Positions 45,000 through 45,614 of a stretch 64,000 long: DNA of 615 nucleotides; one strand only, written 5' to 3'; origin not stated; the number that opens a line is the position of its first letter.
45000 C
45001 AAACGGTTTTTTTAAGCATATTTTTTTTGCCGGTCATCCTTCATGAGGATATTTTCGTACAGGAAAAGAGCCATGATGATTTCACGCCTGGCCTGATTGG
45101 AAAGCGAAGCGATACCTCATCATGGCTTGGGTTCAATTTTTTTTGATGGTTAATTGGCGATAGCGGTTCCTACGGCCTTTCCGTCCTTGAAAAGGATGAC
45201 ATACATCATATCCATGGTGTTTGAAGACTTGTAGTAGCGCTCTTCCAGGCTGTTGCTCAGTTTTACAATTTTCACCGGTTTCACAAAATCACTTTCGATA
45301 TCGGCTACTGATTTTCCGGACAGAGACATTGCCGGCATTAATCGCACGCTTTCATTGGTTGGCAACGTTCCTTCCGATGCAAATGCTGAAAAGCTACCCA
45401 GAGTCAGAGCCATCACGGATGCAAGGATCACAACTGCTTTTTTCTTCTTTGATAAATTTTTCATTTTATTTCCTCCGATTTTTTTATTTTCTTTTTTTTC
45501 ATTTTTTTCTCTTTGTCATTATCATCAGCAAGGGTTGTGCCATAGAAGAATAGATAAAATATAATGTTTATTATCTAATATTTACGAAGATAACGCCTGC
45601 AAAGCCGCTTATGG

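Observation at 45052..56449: Perfect 637-bp direct repeat (a complete transcription unit) bracketing 10.1 kb that includes rho and rpmE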

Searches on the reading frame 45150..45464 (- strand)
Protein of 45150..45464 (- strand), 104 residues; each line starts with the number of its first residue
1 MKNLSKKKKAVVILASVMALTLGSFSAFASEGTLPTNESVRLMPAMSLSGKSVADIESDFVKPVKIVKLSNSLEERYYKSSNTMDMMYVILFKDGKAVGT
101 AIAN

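Call 8: search_protein_families(library=pfam, proteins=[window:45150-45464:-], max_evalue=0.01)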
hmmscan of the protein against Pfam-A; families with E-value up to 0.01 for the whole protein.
window:45150-45464:- (104 aa): 0 families

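Call 10: find_encoding_contigs(protein=window:45150-45464:-, flank=10000, max_places=10)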
Protein window:45150-45464:- (104 aa): 22 contigs read that carry it; 10 places shown.
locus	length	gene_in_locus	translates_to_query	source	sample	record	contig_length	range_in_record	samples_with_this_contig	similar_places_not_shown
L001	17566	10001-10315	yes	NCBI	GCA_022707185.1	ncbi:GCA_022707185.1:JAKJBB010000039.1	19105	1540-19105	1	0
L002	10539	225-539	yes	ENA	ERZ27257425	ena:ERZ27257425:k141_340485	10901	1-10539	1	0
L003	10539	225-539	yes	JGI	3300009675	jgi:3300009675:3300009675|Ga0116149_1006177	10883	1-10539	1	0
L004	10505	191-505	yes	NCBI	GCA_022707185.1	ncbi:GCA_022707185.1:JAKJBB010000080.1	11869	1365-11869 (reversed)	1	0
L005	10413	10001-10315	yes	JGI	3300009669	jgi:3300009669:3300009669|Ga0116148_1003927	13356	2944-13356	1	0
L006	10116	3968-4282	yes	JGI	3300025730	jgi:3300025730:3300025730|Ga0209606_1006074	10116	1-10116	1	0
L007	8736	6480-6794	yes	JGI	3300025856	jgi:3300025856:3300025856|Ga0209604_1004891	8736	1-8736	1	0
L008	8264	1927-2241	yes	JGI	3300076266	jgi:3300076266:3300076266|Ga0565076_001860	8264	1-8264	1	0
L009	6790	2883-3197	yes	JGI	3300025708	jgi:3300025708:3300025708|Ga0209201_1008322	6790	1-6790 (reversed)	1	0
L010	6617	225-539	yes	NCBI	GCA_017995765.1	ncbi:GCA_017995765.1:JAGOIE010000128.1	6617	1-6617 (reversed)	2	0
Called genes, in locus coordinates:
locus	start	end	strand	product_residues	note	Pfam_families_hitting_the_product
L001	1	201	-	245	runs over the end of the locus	PF02463:SMC_N (faint), PF13175:AAA_15 (faint), PF13555:AAA_29 (faint), PF00005:ABC_tran, PF13304:AAA_21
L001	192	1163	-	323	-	PF01297:ZnuA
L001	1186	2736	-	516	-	PF01520:Amidase_3, PF01476:LysM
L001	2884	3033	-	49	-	-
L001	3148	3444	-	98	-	PF12680:SnoaL_2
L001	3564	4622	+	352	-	PF01965:DJ-1_PfpI, PF00165:HTH_AraC (weak), PF12833:HTH_18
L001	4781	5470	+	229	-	-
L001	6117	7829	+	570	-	PF02219:MTHFR, PF12225:DUF5981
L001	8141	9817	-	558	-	PF06505:XylR_N, PF02830:V4R, PF00158:Sigma54_activat, PF14532:Sigma54_activ_2, PF07728:AAA_5 (weak), PF25601:AAA_lid_14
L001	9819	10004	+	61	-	-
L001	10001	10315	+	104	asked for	-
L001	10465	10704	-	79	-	PF01197:Ribosomal_L31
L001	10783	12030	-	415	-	PF07498:Rho_N, PF07497:Rho_RNA_bind, PF00006:ATP-synt_ab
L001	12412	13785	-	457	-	PF00501:AMP-binding, PF13193:AMP-binding_C (weak)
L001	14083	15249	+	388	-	PF13433:Peripla_BP_5, PF13458:Peripla_BP_6, PF01094:ANF_receptor, PF13433:Peripla_BP_5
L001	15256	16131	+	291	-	PF02653:BPD_transp_2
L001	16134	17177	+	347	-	PF02653:BPD_transp_2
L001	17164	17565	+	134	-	?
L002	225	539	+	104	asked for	-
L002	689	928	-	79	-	PF01197:Ribosomal_L31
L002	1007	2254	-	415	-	PF07498:Rho_N, PF07497:Rho_RNA_bind, PF00006:ATP-synt_ab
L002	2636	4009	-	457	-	PF00501:AMP-binding, PF13193:AMP-binding_C (weak)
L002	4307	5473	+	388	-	PF13433:Peripla_BP_5, PF13458:Peripla_BP_6, PF01094:ANF_receptor, PF13433:Peripla_BP_5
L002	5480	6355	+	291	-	PF02653:BPD_transp_2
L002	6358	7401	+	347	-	PF02653:BPD_transp_2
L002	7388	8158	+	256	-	PF00005:ABC_tran, PF13304:AAA_21 (faint), PF12399:BCA_ABC_TP_C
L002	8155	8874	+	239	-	PF00005:ABC_tran, PF13304:AAA_21 (faint)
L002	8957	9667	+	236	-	PF00045:Hemopexin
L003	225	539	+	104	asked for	-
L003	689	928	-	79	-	PF01197:Ribosomal_L31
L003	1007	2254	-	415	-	PF07498:Rho_N, PF07497:Rho_RNA_bind, PF00006:ATP-synt_ab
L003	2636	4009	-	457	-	PF00501:AMP-binding, PF13193:AMP-binding_C (weak)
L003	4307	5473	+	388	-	PF13433:Peripla_BP_5, PF13458:Peripla_BP_6, PF01094:ANF_receptor, PF13433:Peripla_BP_5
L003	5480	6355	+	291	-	PF02653:BPD_transp_2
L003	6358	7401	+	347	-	PF02653:BPD_transp_2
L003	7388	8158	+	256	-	PF00005:ABC_tran, PF13304:AAA_21 (faint), PF12399:BCA_ABC_TP_C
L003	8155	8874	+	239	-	PF00005:ABC_tran, PF13304:AAA_21 (faint)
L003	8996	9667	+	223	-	PF00045:Hemopexin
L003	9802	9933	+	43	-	-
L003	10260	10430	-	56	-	-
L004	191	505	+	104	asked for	-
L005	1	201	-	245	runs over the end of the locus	PF02463:SMC_N (faint), PF13175:AAA_15 (faint), PF13555:AAA_29 (faint), PF00005:ABC_tran, PF13304:AAA_21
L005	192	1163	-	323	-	PF01297:ZnuA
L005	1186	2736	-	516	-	PF01520:Amidase_3, PF01476:LysM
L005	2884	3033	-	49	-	-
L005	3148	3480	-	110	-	PF12680:SnoaL_2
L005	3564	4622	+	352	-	PF01965:DJ-1_PfpI, PF00165:HTH_AraC (weak), PF12833:HTH_18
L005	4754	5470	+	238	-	-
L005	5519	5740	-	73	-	-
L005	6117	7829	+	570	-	PF02219:MTHFR, PF12225:DUF5981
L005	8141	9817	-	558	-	PF06505:XylR_N, PF02830:V4R, PF00158:Sigma54_activat, PF14532:Sigma54_activ_2, PF07728:AAA_5 (weak), PF25601:AAA_lid_14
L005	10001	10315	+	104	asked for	-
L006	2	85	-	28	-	?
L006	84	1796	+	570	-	PF02219:MTHFR, PF12225:DUF5981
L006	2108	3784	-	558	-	PF06505:XylR_N, PF02830:V4R, PF00158:Sigma54_activat, PF14532:Sigma54_activ_2, PF07728:AAA_5 (weak), PF25601:AAA_lid_14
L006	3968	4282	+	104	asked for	-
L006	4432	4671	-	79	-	PF01197:Ribosomal_L31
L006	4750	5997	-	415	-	PF07498:Rho_N, PF07497:Rho_RNA_bind, PF00006:ATP-synt_ab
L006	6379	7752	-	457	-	PF00501:AMP-binding, PF13193:AMP-binding_C (weak)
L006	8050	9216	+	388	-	PF13433:Peripla_BP_5, PF13458:Peripla_BP_6, PF01094:ANF_receptor, PF13433:Peripla_BP_5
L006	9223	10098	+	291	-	PF02653:BPD_transp_2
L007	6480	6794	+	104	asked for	-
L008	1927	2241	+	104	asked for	-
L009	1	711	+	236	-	PF12225:DUF5981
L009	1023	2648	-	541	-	PF06505:XylR_N, PF02830:V4R, PF00158:Sigma54_activat, PF14532:Sigma54_activ_2, PF07728:AAA_5 (weak), PF25601:AAA_lid_14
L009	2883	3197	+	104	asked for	-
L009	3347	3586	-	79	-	PF01197:Ribosomal_L31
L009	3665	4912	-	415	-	PF07498:Rho_N, PF07497:Rho_RNA_bind, PF00006:ATP-synt_ab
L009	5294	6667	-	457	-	PF00501:AMP-binding, PF13193:AMP-binding_C (weak)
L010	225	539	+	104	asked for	-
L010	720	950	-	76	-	-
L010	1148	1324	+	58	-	-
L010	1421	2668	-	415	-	PF07690:MFS_1, PF13000:Acatn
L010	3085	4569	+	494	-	PF02310:B12-binding, PF04055:Radical_SAM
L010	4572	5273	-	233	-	PF12945:PilZNR, PF07238:PilZ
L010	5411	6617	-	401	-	PF13188:PAS_8 (faint), PF13426:PAS_9, PF00989:PAS, PF08448:PAS_4, PF13426:PAS_9 (weak), PF08447:PAS_3 (weak), PF00196:GerE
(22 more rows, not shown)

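Call 13: find_homologous_proteins(query=window:45150-45464:-, max_evalue=0.001)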
Query window:45150-45464:- (104 aa): 1 proteins with E <= 0.001 among 7 candidates.
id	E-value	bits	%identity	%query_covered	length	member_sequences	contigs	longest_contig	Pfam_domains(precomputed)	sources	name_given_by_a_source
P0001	1.6e-56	205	100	100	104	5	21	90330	-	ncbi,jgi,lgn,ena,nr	ncbi:MAG: hypothetical protein KBA28_14040 [Syntrophaceae bacterium]|jgi:hypothetical protein|nr:hyp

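Call 35: search_protein_representatives(protein=window:45150-45464:-)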
Query: 104 residues. Proteins with E-value up to 0.001 (for the whole library): 18; up to 1e-10: 9; up to 1e-30: 1. The best 18 are listed.
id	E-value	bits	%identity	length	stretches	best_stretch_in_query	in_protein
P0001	5.1e-57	205.3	100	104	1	1-104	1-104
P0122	8.7e-25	102.5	43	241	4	38-104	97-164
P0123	1.0e-22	95.9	43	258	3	52-103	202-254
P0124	6.6e-22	93.3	41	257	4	51-104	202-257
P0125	3.2e-19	84.7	41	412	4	47-103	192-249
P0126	6.3e-18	80.6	37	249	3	26-103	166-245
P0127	2.2e-17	78.9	39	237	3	44-100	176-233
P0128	1.1e-14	70.3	40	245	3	52-103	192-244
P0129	9.3e-11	57.7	35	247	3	52-100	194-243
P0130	3.6e-09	52.7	49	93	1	27-100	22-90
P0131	6.4e-09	51.9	44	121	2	49-104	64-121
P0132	2.3e-07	46.9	41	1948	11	33-59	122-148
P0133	8.6e-07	45.1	33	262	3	48-102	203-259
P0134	1.6e-06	44.2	42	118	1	2-101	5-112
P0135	1.1e-05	41.5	27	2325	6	47-97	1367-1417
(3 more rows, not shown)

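Call 37: search_protein_families(library=pfam, proteins=[window:45150-45464:-, P0122, P0123, P0124, P0125, P0126, P0131, P0134, P0133, P0130], max_evalue=1)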
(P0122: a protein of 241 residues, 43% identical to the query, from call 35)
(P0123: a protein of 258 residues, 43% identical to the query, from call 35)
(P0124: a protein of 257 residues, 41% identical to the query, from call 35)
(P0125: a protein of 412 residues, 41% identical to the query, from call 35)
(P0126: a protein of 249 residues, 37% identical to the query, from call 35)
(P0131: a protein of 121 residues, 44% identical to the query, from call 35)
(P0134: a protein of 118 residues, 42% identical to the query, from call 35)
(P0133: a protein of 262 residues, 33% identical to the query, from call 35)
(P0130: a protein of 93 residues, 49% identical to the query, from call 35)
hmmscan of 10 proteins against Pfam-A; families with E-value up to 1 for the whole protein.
window:45150-45464:- (104 aa): 2 families
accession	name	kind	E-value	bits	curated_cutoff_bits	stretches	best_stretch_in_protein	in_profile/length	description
PF08828.15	DSX_dimer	-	0.18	11.8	23.9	1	66-96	6-35/49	Doublesex dimerisation domain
PF09610.15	Myco_arth_vir_N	-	0.25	12.1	22.4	1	1-26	1-27/32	Mycoplasma virulence signal region (Myco_arth_vir_N)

P0122 (241 aa): 9 families
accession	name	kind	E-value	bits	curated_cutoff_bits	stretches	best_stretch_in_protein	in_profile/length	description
PF14172.12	DUF4309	-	0.00039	20.8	25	0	185-219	21-54/133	Domain of unknown function (DUF4309)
PF15096.12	G6B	-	0.0056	17.1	24.3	0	144-202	9-70/114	G6b-B extracellular V-set Ig-like domain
PF11525.13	CopK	-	0.0058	16.7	23.8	0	146-157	14-25/70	Copper resistance protein K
PF16353.11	LacZ_4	-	0.017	15.9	27.3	0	151-176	21-46/87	Beta-galactosidase, domain 4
PF18078.7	Thioredoxin_11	-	0.044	14.4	22.9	0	138-159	100-121/126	Thioredoxin-like SNTX domain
PF00472.26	RF-1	-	0.088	13.2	35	0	177-194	15-32/116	RF-1 domain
PF02762.20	Cbl_N3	-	0.16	12.3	25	0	197-221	57-81/86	CBL proto-oncogene N-terminus, SH2-like domain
PF24508.1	TXNDC16_N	-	0.23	12.5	27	0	130-159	58-87/105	TXNDC16 N-terminal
PF19818.4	DUF6301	-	0.71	10.4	27.2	0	165-203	65-103/137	Family of unknown function (DUF6301)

P0123 (258 aa): 6 families
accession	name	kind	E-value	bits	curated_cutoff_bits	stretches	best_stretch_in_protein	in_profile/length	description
PF14172.12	DUF4309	-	2.1e-10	41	25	3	192-234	14-56/133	Domain of unknown function (DUF4309)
PF18929.5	DUF5678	-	0.0016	18.6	23.2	0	156-169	11-24/49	Family of unknown function (DUF5678)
PF14504.11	CAP_assoc_N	-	0.0018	18.5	29.3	0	31-62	3-34/140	CAP-associated N-terminal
PF07106.19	TBPIP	-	0.064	13.6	22.8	0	115-136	20-41/62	TBPIP/Hop2 winged helix domain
PF10055.14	DUF2292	-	0.13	12.3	22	0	240-249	18-27/37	Uncharacterized small protein (DUF2292)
PF18889.6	Beta_helix_3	-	0.73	10.7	27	0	72-85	2-13/20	Beta helix repeat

P0124 (257 aa): 5 families
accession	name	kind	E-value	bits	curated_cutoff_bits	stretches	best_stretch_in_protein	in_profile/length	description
PF14172.12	DUF4309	-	2e-05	24.9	25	1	111-248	11-121/133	Domain of unknown function (DUF4309)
PF11382.13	MctB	-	0.045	13.9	25.6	1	103-147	245-290/306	Copper transport outer membrane protein, MctB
PF10870.14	DUF2729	-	0.058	13.9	27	0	134-155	24-45/55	Protein of unknown function (DUF2729)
PF11788.14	MRP-L46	-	0.083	14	21.9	0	213-242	11-40/119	39S mitochondrial ribosomal protein L46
PF17136.10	ribosomal_L24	-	0.096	13.5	27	0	123-154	29-62/65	Ribosomal proteins 50S L24/mitochondrial 39S L24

P0125 (412 aa): 1 family
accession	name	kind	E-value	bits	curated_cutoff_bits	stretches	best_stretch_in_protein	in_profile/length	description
PF21172.3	CueP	-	8e-34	116.7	27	1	280-410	10-138/138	Periplasmic copper-binding protein CueP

P0126 (249 aa): 4 families
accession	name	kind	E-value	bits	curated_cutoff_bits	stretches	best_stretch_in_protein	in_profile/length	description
PF14172.12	DUF4309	-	7.4e-05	23.1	25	0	187-217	18-47/133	Domain of unknown function (DUF4309)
PF24150.1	C2_SHIP1-2_first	-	0.17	12.7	27.7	0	124-141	30-47/80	SHIP1/2 first C2 domain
PF16353.11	LacZ_4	-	0.2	12.4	27.3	0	138-171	7-40/87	Beta-galactosidase, domain 4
PF14504.11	CAP_assoc_N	-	0.22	11.8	29.3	0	33-61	4-32/140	CAP-associated N-terminal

P0131 (121 aa): 1 family
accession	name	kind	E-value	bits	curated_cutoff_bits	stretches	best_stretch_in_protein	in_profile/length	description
PF14172.12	DUF4309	-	0.051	13.9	25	1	64-98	21-54/133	Domain of unknown function (DUF4309)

P0134 (118 aa): 0 families

P0133 (262 aa): 4 families
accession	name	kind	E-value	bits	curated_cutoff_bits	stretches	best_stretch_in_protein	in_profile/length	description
PF18929.5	DUF5678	-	0.02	15.1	23.2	0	162-176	11-25/49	Family of unknown function (DUF5678)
PF15933.10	RnlB_antitoxin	-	0.034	14.9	27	0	216-235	30-50/94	Antitoxin to bacterial toxin RNase LS or RnlA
PF14172.12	DUF4309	-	0.055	13.8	25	0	207-229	23-46/133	Domain of unknown function (DUF4309)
PF06823.17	DUF1236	-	0.091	13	32.4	0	73-87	39-53/64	Protein of unknown function (DUF1236)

P0130 (93 aa): 1 family
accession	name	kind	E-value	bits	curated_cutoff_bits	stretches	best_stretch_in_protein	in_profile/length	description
PF14172.12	DUF4309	-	0.049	13.9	25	1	42-81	80-119/133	Domain of unknown function (DUF4309)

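Call 45: predict_structure(alignment_id=A1)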
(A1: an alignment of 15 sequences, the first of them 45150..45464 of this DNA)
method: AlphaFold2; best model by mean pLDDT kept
length: 104 residues; sequences in the alignment: 15
mean_pLDDT: 71.0   pTM: 0.50
mean pLDDT of the five models: 71.0, 70.9, 69.6, 68.8, 66.8
residues with pLDDT >= 90: 22; 70-90: 31; 50-70: 37; < 50: 14
segments of 3 or more residues with pLDDT < 50: 29-38
pLDDT, mean of each block of 10 residues (from residue 1): 54 58 51 48 65 86 90 89 77 90 78
secondary structure, 60 per line:
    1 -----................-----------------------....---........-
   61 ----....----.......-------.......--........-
elements in order: H6-21 H45-48 H53-59 E65-68 E73-79 E87-93 E96-103
